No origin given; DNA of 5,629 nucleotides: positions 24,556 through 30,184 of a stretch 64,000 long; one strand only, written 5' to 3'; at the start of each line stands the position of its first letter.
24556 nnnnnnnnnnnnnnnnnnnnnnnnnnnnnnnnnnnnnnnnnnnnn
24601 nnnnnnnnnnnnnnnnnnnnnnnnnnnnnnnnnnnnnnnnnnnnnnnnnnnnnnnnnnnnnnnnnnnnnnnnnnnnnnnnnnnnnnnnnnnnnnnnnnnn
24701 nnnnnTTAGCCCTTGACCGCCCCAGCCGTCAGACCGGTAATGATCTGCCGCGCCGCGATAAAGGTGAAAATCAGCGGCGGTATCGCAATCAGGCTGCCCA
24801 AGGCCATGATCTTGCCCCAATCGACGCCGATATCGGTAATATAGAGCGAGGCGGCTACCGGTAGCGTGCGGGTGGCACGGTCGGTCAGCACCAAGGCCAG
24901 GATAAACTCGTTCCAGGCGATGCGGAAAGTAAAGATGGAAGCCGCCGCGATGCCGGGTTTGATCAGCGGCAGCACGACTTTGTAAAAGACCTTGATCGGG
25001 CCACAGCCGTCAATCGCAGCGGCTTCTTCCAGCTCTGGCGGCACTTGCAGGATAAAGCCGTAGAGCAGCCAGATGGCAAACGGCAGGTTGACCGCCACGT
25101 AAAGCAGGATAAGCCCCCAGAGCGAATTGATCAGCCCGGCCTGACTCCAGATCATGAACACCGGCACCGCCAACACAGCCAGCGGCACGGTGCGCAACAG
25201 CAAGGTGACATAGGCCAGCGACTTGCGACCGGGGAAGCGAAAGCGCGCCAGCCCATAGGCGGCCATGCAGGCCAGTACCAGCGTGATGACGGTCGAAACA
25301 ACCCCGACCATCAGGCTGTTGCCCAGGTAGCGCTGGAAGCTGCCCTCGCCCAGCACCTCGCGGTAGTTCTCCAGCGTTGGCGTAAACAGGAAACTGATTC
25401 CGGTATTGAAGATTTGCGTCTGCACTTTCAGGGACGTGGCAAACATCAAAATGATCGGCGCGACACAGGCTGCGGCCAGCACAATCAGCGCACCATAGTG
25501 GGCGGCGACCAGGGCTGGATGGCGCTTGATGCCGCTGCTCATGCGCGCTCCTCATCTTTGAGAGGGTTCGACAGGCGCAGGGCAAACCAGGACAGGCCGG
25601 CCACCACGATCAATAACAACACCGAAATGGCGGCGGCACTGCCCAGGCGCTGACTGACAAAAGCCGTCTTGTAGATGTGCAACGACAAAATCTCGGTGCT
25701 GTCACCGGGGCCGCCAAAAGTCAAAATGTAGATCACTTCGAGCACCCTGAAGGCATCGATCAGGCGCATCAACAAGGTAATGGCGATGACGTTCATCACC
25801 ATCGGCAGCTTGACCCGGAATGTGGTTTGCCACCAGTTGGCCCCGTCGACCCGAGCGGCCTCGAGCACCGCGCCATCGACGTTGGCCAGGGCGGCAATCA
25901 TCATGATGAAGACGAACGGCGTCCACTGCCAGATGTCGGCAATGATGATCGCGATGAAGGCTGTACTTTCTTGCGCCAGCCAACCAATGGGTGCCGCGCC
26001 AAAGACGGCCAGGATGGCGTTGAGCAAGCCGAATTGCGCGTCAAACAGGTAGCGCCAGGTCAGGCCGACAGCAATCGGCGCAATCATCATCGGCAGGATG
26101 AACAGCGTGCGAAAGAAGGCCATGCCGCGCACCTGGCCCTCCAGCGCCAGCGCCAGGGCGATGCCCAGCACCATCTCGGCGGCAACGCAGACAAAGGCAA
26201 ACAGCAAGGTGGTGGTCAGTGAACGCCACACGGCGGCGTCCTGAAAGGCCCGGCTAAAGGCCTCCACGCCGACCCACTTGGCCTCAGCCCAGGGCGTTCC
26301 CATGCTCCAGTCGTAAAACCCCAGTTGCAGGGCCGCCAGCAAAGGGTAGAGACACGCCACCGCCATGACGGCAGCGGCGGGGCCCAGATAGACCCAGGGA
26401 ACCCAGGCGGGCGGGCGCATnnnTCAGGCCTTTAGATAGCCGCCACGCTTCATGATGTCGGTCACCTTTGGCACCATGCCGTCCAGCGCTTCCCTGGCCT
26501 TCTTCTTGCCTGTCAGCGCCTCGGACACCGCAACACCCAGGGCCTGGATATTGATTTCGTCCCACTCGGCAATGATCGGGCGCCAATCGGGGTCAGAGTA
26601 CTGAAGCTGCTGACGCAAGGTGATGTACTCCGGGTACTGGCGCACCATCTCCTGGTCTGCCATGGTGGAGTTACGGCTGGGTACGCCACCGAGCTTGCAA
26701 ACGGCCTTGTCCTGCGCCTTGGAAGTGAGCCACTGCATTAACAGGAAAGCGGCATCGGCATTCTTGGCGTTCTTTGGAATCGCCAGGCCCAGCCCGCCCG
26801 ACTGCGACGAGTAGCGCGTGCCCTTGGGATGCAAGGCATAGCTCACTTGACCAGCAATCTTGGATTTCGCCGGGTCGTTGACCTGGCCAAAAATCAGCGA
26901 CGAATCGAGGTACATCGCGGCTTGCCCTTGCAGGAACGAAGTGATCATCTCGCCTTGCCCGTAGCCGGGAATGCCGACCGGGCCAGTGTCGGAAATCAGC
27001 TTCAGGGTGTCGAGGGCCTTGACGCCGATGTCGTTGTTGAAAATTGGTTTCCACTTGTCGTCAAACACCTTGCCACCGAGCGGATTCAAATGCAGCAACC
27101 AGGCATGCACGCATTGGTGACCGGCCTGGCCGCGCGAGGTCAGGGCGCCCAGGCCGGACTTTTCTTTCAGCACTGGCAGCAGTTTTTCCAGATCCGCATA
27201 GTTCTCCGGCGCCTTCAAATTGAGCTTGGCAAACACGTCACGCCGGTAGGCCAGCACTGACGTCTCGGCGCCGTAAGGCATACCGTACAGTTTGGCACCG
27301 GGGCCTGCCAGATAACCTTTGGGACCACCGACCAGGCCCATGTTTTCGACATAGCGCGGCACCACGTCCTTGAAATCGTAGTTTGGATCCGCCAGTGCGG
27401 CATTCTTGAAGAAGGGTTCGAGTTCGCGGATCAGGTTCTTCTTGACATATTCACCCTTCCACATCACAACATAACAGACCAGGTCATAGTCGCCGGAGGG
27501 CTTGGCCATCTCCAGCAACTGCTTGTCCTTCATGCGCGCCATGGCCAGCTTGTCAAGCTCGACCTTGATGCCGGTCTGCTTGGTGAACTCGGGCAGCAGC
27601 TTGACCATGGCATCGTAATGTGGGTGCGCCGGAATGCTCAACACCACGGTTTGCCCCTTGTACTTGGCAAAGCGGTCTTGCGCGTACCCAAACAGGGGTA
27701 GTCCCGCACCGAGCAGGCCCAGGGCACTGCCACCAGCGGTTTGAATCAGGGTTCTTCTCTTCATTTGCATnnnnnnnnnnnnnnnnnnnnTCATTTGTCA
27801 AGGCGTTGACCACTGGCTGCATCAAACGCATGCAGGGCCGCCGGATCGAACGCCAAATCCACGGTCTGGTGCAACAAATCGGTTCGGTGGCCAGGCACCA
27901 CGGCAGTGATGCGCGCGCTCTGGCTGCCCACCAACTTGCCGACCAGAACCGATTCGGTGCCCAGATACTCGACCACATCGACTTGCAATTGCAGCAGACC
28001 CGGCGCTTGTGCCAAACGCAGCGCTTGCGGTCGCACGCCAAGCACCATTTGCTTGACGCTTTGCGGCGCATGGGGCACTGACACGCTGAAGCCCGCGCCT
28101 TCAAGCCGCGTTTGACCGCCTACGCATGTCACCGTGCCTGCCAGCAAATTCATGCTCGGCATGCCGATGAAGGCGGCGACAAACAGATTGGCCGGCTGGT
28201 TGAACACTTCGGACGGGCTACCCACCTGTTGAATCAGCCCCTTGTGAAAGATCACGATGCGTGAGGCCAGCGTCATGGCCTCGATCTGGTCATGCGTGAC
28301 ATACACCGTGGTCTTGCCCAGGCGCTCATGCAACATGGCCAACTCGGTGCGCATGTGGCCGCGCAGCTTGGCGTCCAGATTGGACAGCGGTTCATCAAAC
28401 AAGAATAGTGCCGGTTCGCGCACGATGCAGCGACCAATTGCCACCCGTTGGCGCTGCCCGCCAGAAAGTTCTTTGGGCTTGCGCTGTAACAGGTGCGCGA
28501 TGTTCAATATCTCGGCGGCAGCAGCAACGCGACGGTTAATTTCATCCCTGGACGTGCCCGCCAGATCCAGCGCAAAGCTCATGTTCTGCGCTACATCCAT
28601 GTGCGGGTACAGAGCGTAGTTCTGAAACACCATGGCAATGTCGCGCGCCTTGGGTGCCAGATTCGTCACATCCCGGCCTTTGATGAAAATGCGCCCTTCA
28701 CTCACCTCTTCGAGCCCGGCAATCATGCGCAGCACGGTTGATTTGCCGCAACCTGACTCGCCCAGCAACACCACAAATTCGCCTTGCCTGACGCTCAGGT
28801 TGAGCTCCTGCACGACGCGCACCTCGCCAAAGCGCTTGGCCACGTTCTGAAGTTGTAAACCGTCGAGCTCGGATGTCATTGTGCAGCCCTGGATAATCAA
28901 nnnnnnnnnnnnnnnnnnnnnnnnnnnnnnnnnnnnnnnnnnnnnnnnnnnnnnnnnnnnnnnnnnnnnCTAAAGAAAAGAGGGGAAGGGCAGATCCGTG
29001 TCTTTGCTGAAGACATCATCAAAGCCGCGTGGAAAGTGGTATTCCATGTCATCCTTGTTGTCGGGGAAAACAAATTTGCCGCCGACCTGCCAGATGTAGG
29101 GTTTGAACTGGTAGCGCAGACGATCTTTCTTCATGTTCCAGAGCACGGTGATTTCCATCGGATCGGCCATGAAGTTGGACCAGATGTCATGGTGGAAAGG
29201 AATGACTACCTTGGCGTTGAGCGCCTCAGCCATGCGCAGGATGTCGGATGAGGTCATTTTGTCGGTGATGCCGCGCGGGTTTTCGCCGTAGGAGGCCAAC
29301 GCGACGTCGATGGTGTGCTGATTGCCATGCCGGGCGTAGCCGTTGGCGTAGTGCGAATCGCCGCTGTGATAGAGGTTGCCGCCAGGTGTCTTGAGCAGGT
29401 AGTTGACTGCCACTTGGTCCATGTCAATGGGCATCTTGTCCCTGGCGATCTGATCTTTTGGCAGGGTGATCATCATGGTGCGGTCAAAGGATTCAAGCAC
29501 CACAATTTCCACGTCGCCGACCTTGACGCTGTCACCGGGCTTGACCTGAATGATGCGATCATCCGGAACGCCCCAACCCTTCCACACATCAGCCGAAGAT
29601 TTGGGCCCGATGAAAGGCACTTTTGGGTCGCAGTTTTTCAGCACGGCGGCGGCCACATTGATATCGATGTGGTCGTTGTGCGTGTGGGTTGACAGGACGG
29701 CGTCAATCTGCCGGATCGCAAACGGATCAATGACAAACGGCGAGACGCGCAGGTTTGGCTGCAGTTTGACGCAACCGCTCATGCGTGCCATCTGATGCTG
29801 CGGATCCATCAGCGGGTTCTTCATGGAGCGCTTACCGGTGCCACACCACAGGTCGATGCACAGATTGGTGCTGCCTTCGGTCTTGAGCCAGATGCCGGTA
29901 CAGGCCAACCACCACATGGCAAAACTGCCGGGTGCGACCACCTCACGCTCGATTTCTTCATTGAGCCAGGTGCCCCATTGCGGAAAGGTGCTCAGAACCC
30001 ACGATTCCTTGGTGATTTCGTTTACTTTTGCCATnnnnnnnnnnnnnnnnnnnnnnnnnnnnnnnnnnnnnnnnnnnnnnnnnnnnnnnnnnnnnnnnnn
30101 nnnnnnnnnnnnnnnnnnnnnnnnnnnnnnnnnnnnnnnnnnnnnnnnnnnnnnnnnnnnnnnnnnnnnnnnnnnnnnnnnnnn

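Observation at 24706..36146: PTS-independent L-ascorbate-type catabolic locus in a betaproteobacterium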

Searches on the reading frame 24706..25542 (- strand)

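Call 3: search_protein_families(library=ncbifam, proteins=[window:24706-25542:-], max_evalue=0.00001)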
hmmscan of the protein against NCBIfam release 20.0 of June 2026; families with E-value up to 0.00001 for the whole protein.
window:24706-25542:- (278 aa): 24 families
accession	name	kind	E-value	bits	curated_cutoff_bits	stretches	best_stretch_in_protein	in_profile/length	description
NF040932.1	ABC_arch_GlcU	equivalog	5.4e-34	118.1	340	1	16-273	6-266/272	glucose ABC transporter permease GlcU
NF008231.0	PRK10998.1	equivalog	5.7e-27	95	261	1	70-278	82-296/296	maltose ABC transporter permease MalG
NF008210.0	PRK10973.1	equivalog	7.4e-26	91.5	297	1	17-272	14-277/281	sn-glycerol-3-phosphate ABC transporter permease UgpE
NF043073.1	MMSYN1_0195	equivalog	9.6e-19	67.1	1250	1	16-216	9-202/1021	spermidine/putrescine ABC transporter permease/substrate-binding protein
NF007047.0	PRK09500.1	equivalog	4.7e-18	65.7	326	1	22-263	14-248/257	spermidine/putrescine ABC transporter permease PotC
NF011624.0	PRK15050.1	equivalog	1.8e-17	63.4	247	1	17-230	30-250/297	2-aminoethylphosphonate ABC transporter permease subunit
TIGR01581.1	Mo_ABC_porter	hypoth_equivalog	8.5e-17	61.4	210.3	1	63-237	13-202/225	ABC transporter permease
TIGR00969.1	3a0106s02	subfamily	2e-14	53.7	240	1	52-214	42-216/272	sulfate ABC transporter permease subunit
TIGR02141.1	modB_ABC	equivalog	1e-13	51.4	182.6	1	76-236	3-178/208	molybdate ABC transporter permease subunit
TIGR03226.1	PhnU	equivalog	3.4e-13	49.7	283.45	1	140-231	178-269/311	2-aminoethylphosphonate ABC transporter permease subunit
TIGR03262.1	PhnU2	equivalog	7.1e-13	48.1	593.25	1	17-267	9-256/546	putative 2-aminoethylphosphonate ABC transporter permease subunit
NF040839.1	tungstate_WtpB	equivalog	1.3e-12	47.9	340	1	50-260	23-242/251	tungstate ABC transporter permease WtpB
NF006939.0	PRK09421.1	equivalog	3.5e-10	39.7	262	1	75-241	14-196/230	molybdate ABC transporter permease subunit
TIGR02139.1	permease_CysT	equivalog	6.7e-10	39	246.1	1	56-215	35-206/265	sulfate ABC transporter permease subunit CysT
TIGR02140.1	permease_CysW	equivalog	1.7e-09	37.6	329.1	1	52-233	28-224/261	sulfate ABC transporter permease subunit CysW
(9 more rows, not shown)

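Call 4: search_protein_families(library=pfam, proteins=[window:24706-25542:-], max_evalue=0.00001)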
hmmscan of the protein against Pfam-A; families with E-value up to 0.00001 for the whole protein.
window:24706-25542:- (278 aa): 1 family
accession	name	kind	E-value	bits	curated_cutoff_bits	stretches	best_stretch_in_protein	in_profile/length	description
PF00528.27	BPD_transp_1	-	2.5e-17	63.6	26.4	1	89-264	3-175/184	Binding-protein-dependent transport system inner membrane component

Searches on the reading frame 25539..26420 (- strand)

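Call 3: search_protein_families(library=ncbifam, proteins=[window:25539-26420:-], max_evalue=0.00001)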
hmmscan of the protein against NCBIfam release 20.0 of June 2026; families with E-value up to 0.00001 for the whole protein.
window:25539-26420:- (293 aa): 15 families
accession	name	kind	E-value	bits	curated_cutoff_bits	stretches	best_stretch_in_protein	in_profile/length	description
NF007852.0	PRK10561.1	equivalog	3.5e-33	115.7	335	1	5-282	11-286/295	sn-glycerol-3-phosphate ABC transporter permease UgpA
NF040931.1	ABC_arch_GlcT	equivalog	6.1e-32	111.4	360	1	17-273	6-260/278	glucose ABC transporter permease GlcT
NF008232.0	PRK10999.1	equivalog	9.7e-25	87.3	392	1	49-285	264-516/520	maltose ABC transporter permease MalF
TIGR03262.1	PhnU2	equivalog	3.7e-19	68.8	593.25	1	15-271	10-244/546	putative 2-aminoethylphosphonate ABC transporter permease subunit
NF011624.0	PRK15050.1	equivalog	2e-16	60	247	1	5-276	21-278/297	2-aminoethylphosphonate ABC transporter permease subunit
TIGR03226.1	PhnU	equivalog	2.8e-14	53.3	283.45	1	46-281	71-299/311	2-aminoethylphosphonate ABC transporter permease subunit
TIGR02140.1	permease_CysW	equivalog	9.8e-14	51.5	329.1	1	46-273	27-246/261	sulfate ABC transporter permease subunit CysW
TIGR02141.1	modB_ABC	equivalog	3.7e-13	49.6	182.6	1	71-273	3-196/208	molybdate ABC transporter permease subunit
TIGR01581.1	Mo_ABC_porter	hypoth_equivalog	1.6e-12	47.4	210.3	1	55-274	10-220/225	ABC transporter permease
NF007044.0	PRK09497.1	equivalog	3.4e-11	43.2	348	1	62-282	63-273/285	spermidine/putrescine ABC transporter permease PotB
TIGR00969.1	3a0106s02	subfamily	9.1e-11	41.7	240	1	51-273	46-260/272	sulfate ABC transporter permease subunit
NF040839.1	tungstate_WtpB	equivalog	1.5e-08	34.5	340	1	53-274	31-238/251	tungstate ABC transporter permease WtpB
NF043074.1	MMSYN1_0196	equivalog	1.8e-08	34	350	1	9-285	11-264/277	spermidine/putrescine ABC transporter permease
NF007047.0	PRK09500.1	equivalog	4e-07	29.9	326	0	26-272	21-241/257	spermidine/putrescine ABC transporter permease PotC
TIGR02139.1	permease_CysT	equivalog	5.2e-06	26.2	246.1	1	47-272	31-247/265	sulfate ABC transporter permease subunit CysT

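Call 4: search_protein_families(library=pfam, proteins=[window:25539-26420:-], max_evalue=0.00001)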
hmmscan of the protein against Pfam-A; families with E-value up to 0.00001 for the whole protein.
window:25539-26420:- (293 aa): 1 family
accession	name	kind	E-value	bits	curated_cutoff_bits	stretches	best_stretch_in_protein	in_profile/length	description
PF00528.27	BPD_transp_1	-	8e-12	45.7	26.4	1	84-277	3-172/184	Binding-protein-dependent transport system inner membrane component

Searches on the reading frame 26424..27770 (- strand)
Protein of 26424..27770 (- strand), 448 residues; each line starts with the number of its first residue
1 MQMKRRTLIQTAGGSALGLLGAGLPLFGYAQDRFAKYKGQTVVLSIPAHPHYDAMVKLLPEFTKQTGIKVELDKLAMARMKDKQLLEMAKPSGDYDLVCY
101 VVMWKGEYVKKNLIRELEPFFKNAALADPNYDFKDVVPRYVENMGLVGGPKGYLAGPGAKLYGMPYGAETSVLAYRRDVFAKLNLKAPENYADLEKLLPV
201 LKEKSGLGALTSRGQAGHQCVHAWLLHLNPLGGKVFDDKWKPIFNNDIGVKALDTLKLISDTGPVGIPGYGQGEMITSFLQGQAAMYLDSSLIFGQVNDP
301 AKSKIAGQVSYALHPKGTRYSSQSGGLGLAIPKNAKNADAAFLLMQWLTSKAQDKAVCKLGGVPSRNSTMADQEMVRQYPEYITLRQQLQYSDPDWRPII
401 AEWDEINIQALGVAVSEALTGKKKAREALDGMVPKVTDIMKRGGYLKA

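Call 3: search_protein_families(library=ncbifam, proteins=[window:26424-27770:-], max_evalue=0.00001)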
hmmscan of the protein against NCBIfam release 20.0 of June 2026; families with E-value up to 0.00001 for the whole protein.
window:26424-27770:- (448 aa): 0 families

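Call 4: search_protein_families(library=pfam, proteins=[window:26424-27770:-], max_evalue=0.00001)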
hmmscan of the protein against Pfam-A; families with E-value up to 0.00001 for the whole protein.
window:26424-27770:- (448 aa): 2 families
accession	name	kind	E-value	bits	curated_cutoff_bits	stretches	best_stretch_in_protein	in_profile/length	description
PF01547.30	SBP_bac_1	-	6.5e-38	131.9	26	1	53-354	6-306/307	Bacterial extracellular solute-binding protein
PF13416.11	SBP_bac_8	-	5.9e-30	105.4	27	1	59-381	3-276/279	Bacterial extracellular solute-binding protein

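Call 64: search_solved_structures(query=window:26424-27770:-, max_evalue=0.00001)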
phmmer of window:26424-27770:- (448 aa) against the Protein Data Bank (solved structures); distinct sequences matched with E-value up to 0.00001: 36.
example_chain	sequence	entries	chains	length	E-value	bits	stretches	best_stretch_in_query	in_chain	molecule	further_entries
5iai_A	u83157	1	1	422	1e-34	123.6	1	38-431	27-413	Sugar ABC transporter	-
4rya_A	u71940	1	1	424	9.4e-27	97.4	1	53-445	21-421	ABC transporter substrate binding protein (Sorbitol)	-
3jzj_A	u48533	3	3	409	7.9e-16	61.4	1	159-380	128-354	Acarbose/maltose binding protein GacH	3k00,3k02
3k01_A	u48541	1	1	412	8.1e-16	61.3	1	159-380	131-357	Acarbose/maltose binding protein GacH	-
5ysb_A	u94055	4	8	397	2e-14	56.7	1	54-436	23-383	Lin1841 protein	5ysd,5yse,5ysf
1eu8_A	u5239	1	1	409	2.3e-12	50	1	58-441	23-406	TREHALOSE/MALTOSE BINDING PROTEIN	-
5ci5_A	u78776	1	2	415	7.5e-12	48.3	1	162-428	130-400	Extracellular solute-binding protein family 1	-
6dtq_A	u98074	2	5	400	1.3e-09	40.8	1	159-432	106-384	maltose-binding protein MalE3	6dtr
9xf5_A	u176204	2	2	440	1.9e-09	40.4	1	158-441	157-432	ABC transporter substrate-binding protein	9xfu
7c14_A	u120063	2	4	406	4.6e-08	35.8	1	158-439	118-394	Sugar ABC transporter, periplasmic sugar-binding protein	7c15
7c1b_A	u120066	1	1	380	5.3e-08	35.6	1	158-439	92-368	Sugar ABC transporter, periplasmic sugar-binding protein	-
7c16_A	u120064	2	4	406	6.4e-08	35.3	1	158-439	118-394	Sugar ABC transporter, periplasmic sugar-binding protein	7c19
7c0v_A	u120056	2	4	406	6.5e-08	35.3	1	158-439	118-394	Sugar ABC transporter, periplasmic sugar-binding protein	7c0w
7c0y_A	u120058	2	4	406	7.3e-08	35.1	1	158-439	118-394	Sugar ABC transporter, periplasmic sugar-binding protein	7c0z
7c0f_A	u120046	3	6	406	7.7e-08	35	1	158-439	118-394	Sugar ABC transporter, periplasmic sugar-binding protein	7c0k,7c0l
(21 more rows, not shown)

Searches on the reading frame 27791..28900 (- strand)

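Call 3: search_protein_families(library=ncbifam, proteins=[window:27791-28900:-], max_evalue=0.00001)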
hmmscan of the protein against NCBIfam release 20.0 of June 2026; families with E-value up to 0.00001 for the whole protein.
window:27791-28900:- (369 aa): 184 families (the best 25 are shown)
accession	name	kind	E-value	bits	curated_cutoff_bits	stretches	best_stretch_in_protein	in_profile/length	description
NF008653.0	PRK11650.1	subfamily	5.8e-139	463.1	432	1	15-368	4-356/357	sn-glycerol-3-phosphate ABC transporter ATP-binding protein UgpC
NF008233.0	PRK11000.1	equivalog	5.3e-114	380.9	568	1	15-320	4-315/369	maltose/maltodextrin ABC transporter ATP-binding protein MalK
TIGR03265.1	PhnT2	equivalog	2.1e-94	316.7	457.7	1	15-356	5-349/353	putative 2-aminoethylphosphonate ABC transporter ATP-binding protein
NF006987.0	PRK09452.1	equivalog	4.8e-94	315.1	482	1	15-298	18-303/378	spermidine/putrescine ABC transporter ATP-binding protein PotA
TIGR01187.1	potA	subfamily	1.8e-86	290.2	355.6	1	45-297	1-255/325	polyamine ABC transporter ATP-binding protein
NF008513.0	PRK11432.1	equivalog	4.1e-86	289.1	496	1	13-316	5-306/351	ferric ABC transporter ATP-binding protein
NF040933.2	ABC_arch_GlcV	equivalog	1.4e-85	287.3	450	1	16-332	4-332/357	glucose ABC transporter ATP-binding protein GlcV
NF043075.1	MMSYN1_0197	equivalog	9.6e-84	281.2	550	1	15-315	3-300/341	spermidine/putrescine ABC transporter ATP-binding protein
TIGR00968.1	3a0106s01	subfamily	6.3e-80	268.1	342.75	1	16-247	2-233/237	sulfate ABC transporter ATP-binding protein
NF040840.2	tungstate_WtpC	equivalog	1.3e-79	268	440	1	15-298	2-280/347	tungstate ABC transporter ATP-binding protein WtpC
TIGR03258.1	PhnT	equivalog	3.8e-77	259.7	499.15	1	13-327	7-327/359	2-aminoethylphosphonate ABC transport system ATP-binding subunit PhnT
NF008621.0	PRK11607.1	equivalog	8.6e-75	251.9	613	1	15-257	20-260/377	putrescine ABC transporter ATP-binding subunit PotG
NF008105.0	PRK10851.1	equivalog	2e-73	247.2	502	1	16-334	4-323/362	sulfate/thiosulfate ABC transporter ATP-binding protein CysA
TIGR01186.1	proV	subfamily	1.3e-64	218.6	326.6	1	24-247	3-232/363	betaine/proline/choline family ABC transporter ATP-binding protein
TIGR03415.1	ABC_choXWV_ATP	equivalog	4.2e-58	197.1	483.75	1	14-254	24-275/382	choline ABC transporter ATP-binding protein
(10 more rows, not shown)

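Call 4: search_protein_families(library=pfam, proteins=[window:27791-28900:-], max_evalue=0.00001)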
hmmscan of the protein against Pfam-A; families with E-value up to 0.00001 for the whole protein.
window:27791-28900:- (369 aa): 2 families
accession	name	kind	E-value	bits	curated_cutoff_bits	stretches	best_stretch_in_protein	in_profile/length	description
PF00005.33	ABC_tran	-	4.9e-35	121.5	25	1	31-172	2-136/137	ABC transporter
PF08402.16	TOBE_2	-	1.2e-06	29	21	1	287-359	1-76/76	TOBE domain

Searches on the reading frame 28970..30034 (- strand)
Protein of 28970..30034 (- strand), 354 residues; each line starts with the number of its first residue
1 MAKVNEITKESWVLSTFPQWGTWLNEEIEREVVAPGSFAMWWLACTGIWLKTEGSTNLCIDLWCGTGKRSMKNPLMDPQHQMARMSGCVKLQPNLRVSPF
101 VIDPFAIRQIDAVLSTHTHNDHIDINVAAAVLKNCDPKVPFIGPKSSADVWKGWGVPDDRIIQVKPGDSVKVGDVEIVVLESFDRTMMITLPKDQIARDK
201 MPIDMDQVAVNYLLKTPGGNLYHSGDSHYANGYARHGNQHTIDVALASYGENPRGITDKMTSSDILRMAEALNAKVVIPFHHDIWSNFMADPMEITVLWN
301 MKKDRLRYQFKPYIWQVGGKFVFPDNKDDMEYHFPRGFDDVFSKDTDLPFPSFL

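Call 3: search_protein_families(library=ncbifam, proteins=[window:28970-30034:-], max_evalue=0.00001)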
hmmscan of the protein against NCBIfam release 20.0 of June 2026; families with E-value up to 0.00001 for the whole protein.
window:28970-30034:- (354 aa): 2 families
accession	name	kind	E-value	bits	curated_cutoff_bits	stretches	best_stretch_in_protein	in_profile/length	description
NF008688.0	PRK11709.1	equivalog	6.6e-195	646.9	306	1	1-354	1-355/355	L-ascorbate 6-phosphate lactonase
NF001911.0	PRK00685.1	equivalog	6.4e-10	38.9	144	1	107-295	38-207/228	metal-dependent hydrolase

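Call 4: search_protein_families(library=pfam, proteins=[window:28970-30034:-], max_evalue=0.00001)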
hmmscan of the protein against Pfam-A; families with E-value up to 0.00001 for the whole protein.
window:28970-30034:- (354 aa): 2 families
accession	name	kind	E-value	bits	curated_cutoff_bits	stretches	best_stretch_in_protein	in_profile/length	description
PF12706.13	Lactamase_B_2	-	7.1e-14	52.3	27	1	98-282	20-200/200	Beta-lactamase superfamily domain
PF13483.12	Lactamase_B_3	-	5.8e-09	36.6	24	1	99-281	34-160/160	Beta-lactamase superfamily domain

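Call 9: search_solved_structures(query=window:28970-30034:-, show_alignments=1)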
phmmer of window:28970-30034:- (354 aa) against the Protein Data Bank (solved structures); distinct sequences matched with E-value up to 0.001: 4.
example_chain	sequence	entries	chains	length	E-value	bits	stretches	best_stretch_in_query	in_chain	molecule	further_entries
2wyl_A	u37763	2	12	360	5.6e-188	627.5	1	1-354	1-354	L-ASCORBATE-6-PHOSPHATE LACTONASE ULAG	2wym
3bv6_A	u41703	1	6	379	2.6e-167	559.5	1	1-354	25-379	Metal-dependent hydrolase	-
3x2z_A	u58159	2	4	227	0.00082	21.5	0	211-291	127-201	UPF0173 metal-dependent hydrolase TM_1162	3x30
3x2y_A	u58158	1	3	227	0.00084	21.5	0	211-291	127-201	UPF0173 metal-dependent hydrolase TM_1162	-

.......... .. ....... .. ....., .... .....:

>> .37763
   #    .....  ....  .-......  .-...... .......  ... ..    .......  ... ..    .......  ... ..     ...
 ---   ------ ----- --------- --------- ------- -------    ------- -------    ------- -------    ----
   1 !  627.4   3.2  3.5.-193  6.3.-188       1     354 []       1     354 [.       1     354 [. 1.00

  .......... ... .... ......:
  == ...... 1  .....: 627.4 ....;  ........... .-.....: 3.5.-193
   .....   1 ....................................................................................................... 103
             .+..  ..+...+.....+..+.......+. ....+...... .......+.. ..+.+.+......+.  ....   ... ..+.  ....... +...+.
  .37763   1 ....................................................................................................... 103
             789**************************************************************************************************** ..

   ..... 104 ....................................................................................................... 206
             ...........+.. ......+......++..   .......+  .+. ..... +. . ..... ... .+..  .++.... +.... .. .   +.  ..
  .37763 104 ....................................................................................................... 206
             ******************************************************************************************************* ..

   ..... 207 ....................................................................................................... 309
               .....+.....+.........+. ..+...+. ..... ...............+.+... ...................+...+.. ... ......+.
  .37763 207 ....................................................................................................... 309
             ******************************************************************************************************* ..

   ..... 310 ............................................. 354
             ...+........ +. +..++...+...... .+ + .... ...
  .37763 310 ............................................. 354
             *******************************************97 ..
